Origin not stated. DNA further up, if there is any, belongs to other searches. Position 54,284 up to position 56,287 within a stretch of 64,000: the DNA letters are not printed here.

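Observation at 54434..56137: Beta-propeller lipoprotein translationally wedged between flhB and flhA in the flagellar export operon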

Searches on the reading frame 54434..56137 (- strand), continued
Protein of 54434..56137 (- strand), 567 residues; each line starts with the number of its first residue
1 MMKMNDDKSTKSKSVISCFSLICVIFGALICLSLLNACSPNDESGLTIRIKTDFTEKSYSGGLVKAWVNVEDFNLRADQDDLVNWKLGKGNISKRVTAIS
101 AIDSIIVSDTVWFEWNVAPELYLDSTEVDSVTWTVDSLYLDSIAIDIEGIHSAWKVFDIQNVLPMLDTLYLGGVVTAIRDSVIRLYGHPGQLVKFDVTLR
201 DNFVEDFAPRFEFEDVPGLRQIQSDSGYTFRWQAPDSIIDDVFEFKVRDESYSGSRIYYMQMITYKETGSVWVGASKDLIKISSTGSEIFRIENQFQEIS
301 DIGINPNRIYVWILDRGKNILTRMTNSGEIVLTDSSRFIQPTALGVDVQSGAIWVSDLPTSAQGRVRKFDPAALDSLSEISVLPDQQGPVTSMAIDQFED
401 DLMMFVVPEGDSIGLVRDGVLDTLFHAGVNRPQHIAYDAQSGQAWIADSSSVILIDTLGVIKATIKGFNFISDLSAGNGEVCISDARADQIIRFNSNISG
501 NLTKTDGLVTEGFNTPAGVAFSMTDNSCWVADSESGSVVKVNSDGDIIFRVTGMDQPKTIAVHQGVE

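Call 47: find_encoding_contigs(protein=P0071, flank=8000, max_places=2)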
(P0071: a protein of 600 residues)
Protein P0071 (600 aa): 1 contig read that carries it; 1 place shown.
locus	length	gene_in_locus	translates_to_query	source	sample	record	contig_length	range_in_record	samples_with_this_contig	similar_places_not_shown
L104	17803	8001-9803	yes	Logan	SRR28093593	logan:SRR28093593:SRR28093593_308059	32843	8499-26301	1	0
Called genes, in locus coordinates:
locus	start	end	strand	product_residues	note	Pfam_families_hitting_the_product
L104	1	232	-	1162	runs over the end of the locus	PF09136:Glucodextran_B (faint), PF03781:FGE-sulfatase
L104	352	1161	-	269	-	-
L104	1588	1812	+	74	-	PF06289:FlbD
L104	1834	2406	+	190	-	PF03748:FliL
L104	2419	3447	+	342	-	PF02154:FliM, PF01052:FliMN_C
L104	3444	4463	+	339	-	PF13690:CheX (weak), PF28396:SepQ_C (weak), PF01052:FliMN_C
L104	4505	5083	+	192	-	PF04347:FliO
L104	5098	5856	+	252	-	PF00813:FliP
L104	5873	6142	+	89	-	PF01313:Bac_export_3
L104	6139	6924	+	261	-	PF01311:Bac_export_1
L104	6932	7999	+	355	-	PF01312:Bac_export_2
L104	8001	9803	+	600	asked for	PF01436:NHL (faint)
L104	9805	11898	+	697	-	PF00771:FHIPEP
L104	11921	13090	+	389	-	PF00448:SRP54, PF13401:AAA_22 (weak)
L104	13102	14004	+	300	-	PF00142:Fer4_NifH (weak), PF01656:CbiA, PF02374:ArsA_ATPase (weak), PF06564:CBP_BcsQ (faint), PF09140:MipZ (faint), PF10609:ParA, PF13614:AAA_31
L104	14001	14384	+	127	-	-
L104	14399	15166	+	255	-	PF04542:Sigma70_r2, PF04539:Sigma70_r3, PF08281:Sigma70_r4_2, PF04545:Sigma70_r4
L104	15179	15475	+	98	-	-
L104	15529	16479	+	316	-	PF08668:HDOD, PF01966:HD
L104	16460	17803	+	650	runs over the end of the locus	PF01590:GAF, PF13185:GAF_2, PF13492:GAF_3, PF01590:GAF (weak), PF13185:GAF_2, PF13492:GAF_3 (weak), PF00512:HisKA, PF02518:HATPase_c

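Call 48: predict_structure(alignment_id=A4)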
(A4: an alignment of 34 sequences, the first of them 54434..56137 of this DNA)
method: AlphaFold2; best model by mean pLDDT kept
length: 567 residues; sequences in the alignment: 34
mean_pLDDT: 87.4   pTM: 0.77
mean pLDDT of the five models: 87.4, 86.4, 86.3, 85.7, 85.5
residues with pLDDT >= 90: 354; 70-90: 150; 50-70: 40; < 50: 23
segments of 3 or more residues with pLDDT < 50: 1-15, 39-44
pLDDT, mean of each block of 10 residues (from residue 1): 39 48 73 57 63 75 89 89 90 92 92 85 68 67 90 87 87 85 93 91 77 87 75 95 90 86 94 96 95 94 91 96 92 92 93 93 93 89 94 90 94 93 90 95 95 93 97 96 98 95 97 97 95 98 96 96 82
secondary structure, 60 per line:
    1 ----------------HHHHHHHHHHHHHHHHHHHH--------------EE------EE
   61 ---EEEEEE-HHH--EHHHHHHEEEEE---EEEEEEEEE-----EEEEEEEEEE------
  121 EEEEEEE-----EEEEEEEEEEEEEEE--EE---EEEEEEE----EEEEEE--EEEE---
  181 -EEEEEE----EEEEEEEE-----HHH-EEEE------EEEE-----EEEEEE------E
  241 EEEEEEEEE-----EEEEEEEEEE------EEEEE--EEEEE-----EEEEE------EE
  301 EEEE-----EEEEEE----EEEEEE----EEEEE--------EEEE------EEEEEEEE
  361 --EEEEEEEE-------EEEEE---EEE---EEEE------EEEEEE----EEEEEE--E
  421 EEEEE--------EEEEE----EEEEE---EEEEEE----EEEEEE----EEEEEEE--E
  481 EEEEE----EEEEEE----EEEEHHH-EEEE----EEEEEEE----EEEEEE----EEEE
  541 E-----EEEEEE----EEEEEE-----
elements in order: H17-36 E64-69 H77-82 E83-87 E91-99 E105-114 E121-127 E133-147 E155-161 E166-171 E174-177 E182-187 E192-199 E209-212 E219-222 E228-233 E240-249 E255-264 E271-275 E278-282 E288-292 E299-304 E310-315 E320-325 E330-334 E343-346 E353-360 E363-370 E378-382 E386-388 E392-395 E402-407 E412-417 E420-425 E434-438 E443-447 E451-456 E461-466 E471-477 E480-485 E490-495 E500-503 E508-511 E516-522 E527-532 E537-541 E547-552 E557-562

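Call 51: fold_search(model_id=the predicted structure, library=pdb)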
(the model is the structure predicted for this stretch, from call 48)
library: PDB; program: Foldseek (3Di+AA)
matches with E <= 10: 1956; with E <= 0.001: 1121
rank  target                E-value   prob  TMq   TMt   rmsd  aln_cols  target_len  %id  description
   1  7bid                  6.2e-13  1.00  0.45  0.87   2.5       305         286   13  Crystal structure of v31WRAP-T, a 7-bladed designer protein (released 2021-09-22)
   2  5i2t                  7.1e-13  1.00  0.42  0.39  19.4       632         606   12  Domain characterization of the WD protein Pwp2 and their relevance in ribosome biogenesis (released 2017-06-21)
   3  6fq3_A                3.7e-12  1.00  0.34  0.48  16.7       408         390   14  Crystal structure of Danio rerio Lin41 filamin-NHL domains in complex with lin-29A 5'UTR 13mer RNA (released 2018-05-09)
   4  1l0q_A                9.7e-12  1.00  0.45  0.65   2.5       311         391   12  Tandem YVTN beta-propeller and PKD domains from an archaeal surface layer protein (released 2002-11-06)
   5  6fpt_B                1.6e-11  1.00  0.31  0.43  14.0       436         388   15  Crystal structure of Danio rerio Lin41 filamin-NHL domains (released 2018-05-09)
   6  9d5n_CH               2.2e-11  1.00  0.40  0.38  21.3       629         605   12  48-nm doublet microtubule from Trichomonas vaginalis strain G3 (released 2025-05-14)
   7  7mgm_B                3.2e-11  1.00  0.39  0.62   4.3       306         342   12  Structure of yeast cytoplasmic dynein with AAA3 Walker B mutation bound to Lis1 (released 2022-01-19)
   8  5mzh_A                3.5e-11  1.00  0.40  0.54   4.8       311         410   14  Crystal structure of ODA16 from Chlamydomonas reinhardtii (released 2017-03-22)
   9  2ymu_A                4.0e-11  1.00  0.41  0.40  20.9       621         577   10  Structure of a highly repetitive propeller structure (released 2012-10-17)
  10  7mq8_LO               6.5e-11  1.00  0.39  0.27  22.2       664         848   10  Cryo-EM structure of the human SSU processome, state pre-A1 (released 2021-09-22)
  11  7xms_B                6.8e-11  1.00  0.41  0.68   3.2       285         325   10  CryoEM structure of somatostatin receptor 4 (SSTR4) in complex with Gi1 and its endogeneous ligand SST-14 (released 2022-08-03)
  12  7xmr_B                7.5e-11  1.00  0.40  0.69   3.1       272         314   11  CryoEM structure of the somatostatin receptor 2 (SSTR2) in complex with Gi1 and its endogeneous peptide ligand SST-14 (released 2022-08-03)
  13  7mq8_LR               7.5e-11  1.00  0.40  0.30  16.3       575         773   10  Cryo-EM structure of the human SSU processome, state pre-A1 (released 2021-09-22)
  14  5mzh_B                9.0e-11  1.00  0.40  0.52   4.9       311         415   14  Crystal structure of ODA16 from Chlamydomonas reinhardtii (released 2017-03-22)
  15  7jv5_B                1.1e-10  1.00  0.41  0.66   3.0       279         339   11  Cryo-EM structure of SKF-81297-bound dopamine receptor 1 in complex with Gs protein (released 2021-02-24)
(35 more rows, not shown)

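Call 52: find_homologous_proteins(query=A4, max_evalue=1e-20)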
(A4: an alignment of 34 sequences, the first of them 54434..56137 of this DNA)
Query A4 (34 sequences) (567 aa, profile of the alignment): 5 proteins with E <= 1e-20 among 8000 candidates.
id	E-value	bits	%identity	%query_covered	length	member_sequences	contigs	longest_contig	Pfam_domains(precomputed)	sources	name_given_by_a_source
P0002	3.0e-202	691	72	96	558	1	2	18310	PF01436.28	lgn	-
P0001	2.5e-201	688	96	100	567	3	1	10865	PF01436.28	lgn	-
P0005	2.2e-198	678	66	100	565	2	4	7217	PF01436.28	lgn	-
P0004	4.8e-198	677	70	98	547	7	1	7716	PF01436.28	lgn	-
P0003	5.9e-198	677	70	98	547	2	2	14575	PF01436.28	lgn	-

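Call 54: find_related_loci(query=A5, collection=genome_contigs, flank=6000)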
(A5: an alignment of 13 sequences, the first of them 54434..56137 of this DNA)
Query A5 (567 aa) in genome_contigs; peptide patterns used: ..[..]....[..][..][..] (x = any residue, [..] = any of these).
18 stretches matched a pattern; 11 encode a relative of the query (tblastn E <= 1e-3); 11 distinct loci.
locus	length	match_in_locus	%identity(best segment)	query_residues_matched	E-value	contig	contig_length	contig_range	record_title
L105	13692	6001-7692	34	37-567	2e-95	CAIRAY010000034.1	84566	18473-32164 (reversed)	MAG: uncultured Fibrobacteres bacterium isolate Loclat_bin-05108 genome assembly, contig: bin-05108:034/192, whole genom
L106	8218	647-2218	32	57-567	8e-83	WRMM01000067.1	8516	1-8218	MAG: Candidatus Fibrimonadales bacterium isolate Th196P3bin8 Ga0099364_10019988, whole genome shotgun sequence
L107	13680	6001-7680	31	15-567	8e-80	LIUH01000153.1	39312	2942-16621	MAG: Fibrobacteria bacterium GUT31 contig_4762, whole genome shotgun sequence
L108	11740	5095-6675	30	51-567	2e-78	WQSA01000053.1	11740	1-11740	MAG: Candidatus Fibrimonadales bacterium isolate Co191P1bin69 JGI24694J35173_10003554, whole genome shotgun sequence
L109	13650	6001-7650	30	34-567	2e-76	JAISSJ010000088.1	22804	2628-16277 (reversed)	MAG: Candidatus Fibrimonas sp. isolate Mcx344_bin28 k119_810018, whole genome shotgun sequence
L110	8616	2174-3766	30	29-554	1e-75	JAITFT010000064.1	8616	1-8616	MAG: Candidatus Fibrimonadaceae bacterium isolate Pal332_bin17 k119_1410830, whole genome shotgun sequence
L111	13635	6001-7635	30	57-567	9e-75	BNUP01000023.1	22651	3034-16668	Fibrobacterales bacterium MS499-38 DNA, sequence023, whole genome shotgun sequence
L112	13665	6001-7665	30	14-567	2e-72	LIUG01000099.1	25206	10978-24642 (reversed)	MAG: Candidatus Fibrimonas termitidis isolate GUT221 contig_2414, whole genome shotgun sequence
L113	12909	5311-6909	29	59-567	2e-71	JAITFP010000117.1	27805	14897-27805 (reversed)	MAG: Candidatus Fibrimonadaceae bacterium isolate Nx346_bin46 k119_1607630, whole genome shotgun sequence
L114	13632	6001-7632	29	59-567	1e-66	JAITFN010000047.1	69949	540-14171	MAG: Candidatus Fibrimonadaceae bacterium isolate Nx346_bin40 k119_20290, whole genome shotgun sequence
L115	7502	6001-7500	34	24-566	5e-79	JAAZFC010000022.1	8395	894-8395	MAG: Fibrobacter sp. isolate AS10tlH2TH_155 69708_AS10, whole genome shotgun sequence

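Call 69: search_solved_structures(query=A4, max_evalue=0.01)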
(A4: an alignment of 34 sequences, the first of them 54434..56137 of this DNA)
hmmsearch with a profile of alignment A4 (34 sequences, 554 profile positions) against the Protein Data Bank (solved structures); distinct sequences matched with E-value up to 0.01: 100 (the best 60 are shown).
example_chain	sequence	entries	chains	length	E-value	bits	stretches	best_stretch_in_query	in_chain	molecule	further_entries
6i39_A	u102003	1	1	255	2.5e-35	125.1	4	448-549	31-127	v31Pizza6-AYW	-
6i38_A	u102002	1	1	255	7.2e-35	123.6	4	412-549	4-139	nv2Pizza6-AYW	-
6i37_A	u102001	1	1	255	7.6e-32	113.6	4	450-549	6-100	nv1Pizza6-AYW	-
6i3b_A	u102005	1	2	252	9.3e-32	113.3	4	448-549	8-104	cPizza6-AYW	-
6f0q_A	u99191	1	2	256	9.5e-28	100.1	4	461-549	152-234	Pizza6-AYW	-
7zph_A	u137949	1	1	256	2.3e-27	98.8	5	461-549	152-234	Pizza6-TNK-RSH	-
6i3a_A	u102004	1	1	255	5e-26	94.4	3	462-549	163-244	v22Pizza6-AYW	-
7zpw_A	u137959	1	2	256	1.8e-25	92.6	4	446-549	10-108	Pizza6-TSK-TSH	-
6rej_A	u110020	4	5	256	2e-25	92.4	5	447-549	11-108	Pizza6-SH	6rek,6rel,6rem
7zq2_A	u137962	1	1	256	2.6e-25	92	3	446-549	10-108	Pizza6-RSH-TSH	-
7zqg_A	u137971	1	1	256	9.4e-25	90.2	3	446-549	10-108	Pizza6-KSH-TSH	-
3wwa_A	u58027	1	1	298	2.2e-24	89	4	408-549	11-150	Pizza7H protein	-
7zpz_A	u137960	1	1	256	3.6e-24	88.2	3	446-549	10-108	Pizza6-TSR-TSH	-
7zcj_A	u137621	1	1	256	6.3e-24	87.5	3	447-549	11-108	Pizza6-TNH-TSH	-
6f0s_A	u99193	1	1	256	1.6e-23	86.1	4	451-549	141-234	Pizza6-SYW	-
1rwi_B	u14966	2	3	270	1.5e-11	46.6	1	394-536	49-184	Serine/threonine-protein kinase pknD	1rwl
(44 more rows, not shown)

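Call 72: find_encoding_contigs(protein=P0174, flank=9000, max_places=2)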
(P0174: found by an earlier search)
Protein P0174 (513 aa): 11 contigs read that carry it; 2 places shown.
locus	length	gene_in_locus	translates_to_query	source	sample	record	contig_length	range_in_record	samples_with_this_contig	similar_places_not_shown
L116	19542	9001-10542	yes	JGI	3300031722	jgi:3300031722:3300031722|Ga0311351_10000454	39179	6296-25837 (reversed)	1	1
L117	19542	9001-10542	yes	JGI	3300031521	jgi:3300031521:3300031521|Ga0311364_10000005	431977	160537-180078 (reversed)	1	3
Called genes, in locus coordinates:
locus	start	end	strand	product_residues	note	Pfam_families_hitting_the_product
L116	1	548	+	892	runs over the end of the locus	PF01627:Hpt, PF02895:H-kinase_dim (faint), PF02518:HATPase_c, PF01584:CheW, PF00072:Response_reg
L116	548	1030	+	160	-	PF01584:CheW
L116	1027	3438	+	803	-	PF02743:dCache_1 (weak)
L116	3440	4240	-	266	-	PF00561:Abhydrolase_1, PF12697:Abhydrolase_6, PF12146:Hydrolase_4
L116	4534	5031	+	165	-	PF13328:HD_4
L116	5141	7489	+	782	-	PF01588:tRNA_bind, PF03483:B3_4, PF03484:B5, PF17759:tRNA_synthFbeta, PF03147:FDX-ACB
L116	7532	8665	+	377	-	-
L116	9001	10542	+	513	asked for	-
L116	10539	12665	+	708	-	PF00771:FHIPEP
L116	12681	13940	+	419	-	PF25199:nSTAND_NTPase5 (faint), PF00448:SRP54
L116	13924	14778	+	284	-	PF02374:ArsA_ATPase (weak), PF06564:CBP_BcsQ, PF10609:ParA, PF13614:AAA_31, PF01656:CbiA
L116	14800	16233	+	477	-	PF23981:DUF7305 (faint)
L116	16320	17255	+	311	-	PF02729:OTCace_N, PF00185:OTCace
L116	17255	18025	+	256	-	PF06745:ATPase, PF13481:AAA_25 (weak)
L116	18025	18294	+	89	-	-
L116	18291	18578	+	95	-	-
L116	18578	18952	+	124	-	PF00072:Response_reg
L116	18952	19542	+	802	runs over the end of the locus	PF00005:ABC_tran (faint), PF13191:AAA_16 (faint), PF13555:AAA_29 (faint), PF20703:nSTAND1 (faint), PF13304:AAA_21 (faint), PF17760:UvrA_inter, PF00684:DnaJ_CXXCXGXG (faint)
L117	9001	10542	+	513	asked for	-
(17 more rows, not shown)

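Call 73: find_encoding_contigs(protein=P0027, flank=9000, max_places=2)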
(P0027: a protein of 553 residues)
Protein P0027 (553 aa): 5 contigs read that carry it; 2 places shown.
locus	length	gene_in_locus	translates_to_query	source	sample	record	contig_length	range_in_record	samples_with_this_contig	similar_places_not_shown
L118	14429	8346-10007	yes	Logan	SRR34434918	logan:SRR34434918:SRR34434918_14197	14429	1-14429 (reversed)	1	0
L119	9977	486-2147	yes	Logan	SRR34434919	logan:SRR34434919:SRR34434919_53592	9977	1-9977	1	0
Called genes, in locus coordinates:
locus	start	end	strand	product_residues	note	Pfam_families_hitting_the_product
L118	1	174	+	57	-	?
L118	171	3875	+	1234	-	PF02463:SMC_N (faint), PF13304:AAA_21 (faint), PF13476:AAA_23, PF13555:AAA_29 (weak), PF13558:SbcC_Walker_B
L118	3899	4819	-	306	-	-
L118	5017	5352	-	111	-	PF00355:Rieske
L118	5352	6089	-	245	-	PF06491:Disulph_isomer, PF00581:Rhodanese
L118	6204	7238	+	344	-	PF04371:PAD_porph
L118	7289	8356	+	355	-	PF01312:Bac_export_2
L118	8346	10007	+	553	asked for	-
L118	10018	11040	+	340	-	PF04166:PdxA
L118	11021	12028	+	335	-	PF08331:QueG_DUF1730, PF13237:Fer4_10 (faint), PF00037:Fer4 (faint), PF13484:Fer4_16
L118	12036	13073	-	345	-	-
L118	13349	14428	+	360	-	?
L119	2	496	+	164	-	?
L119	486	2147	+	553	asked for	-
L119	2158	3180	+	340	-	PF04166:PdxA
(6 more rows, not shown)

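Call 79: find_related_loci(query=A5, collection=metagenome_contigs, flank=5000)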
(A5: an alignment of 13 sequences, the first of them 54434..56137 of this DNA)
Query A5 (567 aa) in metagenome_contigs; peptide patterns used: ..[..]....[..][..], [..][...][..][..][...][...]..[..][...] (x = any residue, [..] = any of these).
225 stretches matched a pattern; 41 encode a relative of the query (tblastn E <= 1e-3); 41 distinct loci.
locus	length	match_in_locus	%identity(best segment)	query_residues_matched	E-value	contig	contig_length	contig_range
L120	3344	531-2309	33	12-567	1e-95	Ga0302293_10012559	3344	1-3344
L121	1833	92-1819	33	28-567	6e-99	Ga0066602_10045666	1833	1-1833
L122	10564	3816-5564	33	15-567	1e-91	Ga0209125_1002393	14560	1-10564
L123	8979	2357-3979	33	59-567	5e-85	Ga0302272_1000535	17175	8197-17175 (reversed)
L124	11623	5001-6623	33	59-567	6e-85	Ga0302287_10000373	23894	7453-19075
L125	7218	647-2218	32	57-567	2e-82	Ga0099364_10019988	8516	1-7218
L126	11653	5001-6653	30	15-567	7e-81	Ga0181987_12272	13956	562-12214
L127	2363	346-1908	30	51-564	5e-83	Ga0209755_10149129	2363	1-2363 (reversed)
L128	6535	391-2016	30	34-567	2e-78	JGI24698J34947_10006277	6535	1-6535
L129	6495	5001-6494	34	24-498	3e-78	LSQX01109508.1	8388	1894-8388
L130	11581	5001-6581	30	51-567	5e-78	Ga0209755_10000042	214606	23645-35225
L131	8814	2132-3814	31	13-567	2e-77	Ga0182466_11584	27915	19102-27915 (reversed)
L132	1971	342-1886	30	59-554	4e-80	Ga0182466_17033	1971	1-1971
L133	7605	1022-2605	31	59-557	9e-77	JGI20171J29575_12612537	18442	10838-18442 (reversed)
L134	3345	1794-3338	30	59-554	2e-77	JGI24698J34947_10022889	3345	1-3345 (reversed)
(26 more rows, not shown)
